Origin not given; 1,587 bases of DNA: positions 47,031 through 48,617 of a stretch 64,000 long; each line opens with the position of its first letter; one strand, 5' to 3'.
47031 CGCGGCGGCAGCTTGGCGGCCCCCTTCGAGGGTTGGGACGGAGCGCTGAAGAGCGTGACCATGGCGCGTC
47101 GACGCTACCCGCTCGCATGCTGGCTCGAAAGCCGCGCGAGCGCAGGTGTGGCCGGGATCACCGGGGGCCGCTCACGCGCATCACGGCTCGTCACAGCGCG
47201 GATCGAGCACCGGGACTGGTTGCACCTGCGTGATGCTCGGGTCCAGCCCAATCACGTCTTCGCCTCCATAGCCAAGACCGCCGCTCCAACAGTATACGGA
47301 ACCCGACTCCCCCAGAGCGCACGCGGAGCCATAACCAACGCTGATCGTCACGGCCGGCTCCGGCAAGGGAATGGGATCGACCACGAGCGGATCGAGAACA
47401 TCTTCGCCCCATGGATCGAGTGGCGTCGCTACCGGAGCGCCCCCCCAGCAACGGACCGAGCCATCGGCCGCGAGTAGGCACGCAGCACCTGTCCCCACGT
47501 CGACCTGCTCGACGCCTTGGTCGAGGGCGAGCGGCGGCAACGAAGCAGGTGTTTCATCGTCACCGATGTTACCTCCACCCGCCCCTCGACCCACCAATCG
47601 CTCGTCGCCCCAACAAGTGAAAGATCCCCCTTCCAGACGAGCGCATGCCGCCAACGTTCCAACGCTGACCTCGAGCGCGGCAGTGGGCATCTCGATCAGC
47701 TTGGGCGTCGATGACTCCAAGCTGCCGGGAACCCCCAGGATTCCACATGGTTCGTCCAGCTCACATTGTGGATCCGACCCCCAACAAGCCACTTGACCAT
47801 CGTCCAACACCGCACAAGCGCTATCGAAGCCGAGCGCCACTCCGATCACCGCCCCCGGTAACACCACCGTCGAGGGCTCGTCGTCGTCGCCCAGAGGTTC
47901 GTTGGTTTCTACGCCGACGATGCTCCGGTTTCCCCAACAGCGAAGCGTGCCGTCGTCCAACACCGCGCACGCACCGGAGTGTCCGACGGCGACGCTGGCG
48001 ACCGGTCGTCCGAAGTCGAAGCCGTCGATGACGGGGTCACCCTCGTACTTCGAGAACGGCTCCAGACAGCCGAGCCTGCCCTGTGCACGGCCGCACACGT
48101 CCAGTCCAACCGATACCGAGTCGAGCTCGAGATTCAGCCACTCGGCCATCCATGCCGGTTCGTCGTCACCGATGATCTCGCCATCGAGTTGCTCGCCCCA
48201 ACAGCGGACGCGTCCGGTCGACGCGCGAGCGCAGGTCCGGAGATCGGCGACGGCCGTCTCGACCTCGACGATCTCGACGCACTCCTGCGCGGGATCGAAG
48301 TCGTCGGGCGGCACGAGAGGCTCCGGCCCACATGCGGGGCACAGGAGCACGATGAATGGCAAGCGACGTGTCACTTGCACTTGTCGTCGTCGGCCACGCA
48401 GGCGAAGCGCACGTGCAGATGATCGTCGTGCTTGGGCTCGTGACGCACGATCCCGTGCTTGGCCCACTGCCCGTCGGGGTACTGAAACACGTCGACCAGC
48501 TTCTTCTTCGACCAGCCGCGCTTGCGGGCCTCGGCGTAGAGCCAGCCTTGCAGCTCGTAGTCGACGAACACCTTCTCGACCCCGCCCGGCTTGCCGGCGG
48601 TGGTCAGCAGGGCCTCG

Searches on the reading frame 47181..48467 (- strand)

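Call 85: search_protein_families(library=pfam, proteins=[window:47181-48467:-], max_evalue=0.00001)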
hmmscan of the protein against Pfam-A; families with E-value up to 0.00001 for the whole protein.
window:47181-48467:- (428 aa): 2 families
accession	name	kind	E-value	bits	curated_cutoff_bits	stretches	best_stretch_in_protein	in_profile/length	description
PF13540.12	RCC1_2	-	9.5e-25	86.2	22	0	207-231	1-25/30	Regulator of chromosome condensation (RCC1) repeat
PF25390.1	WD40_RLD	-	2.1e-24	87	150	1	67-342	31-271/363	RCC1-like domain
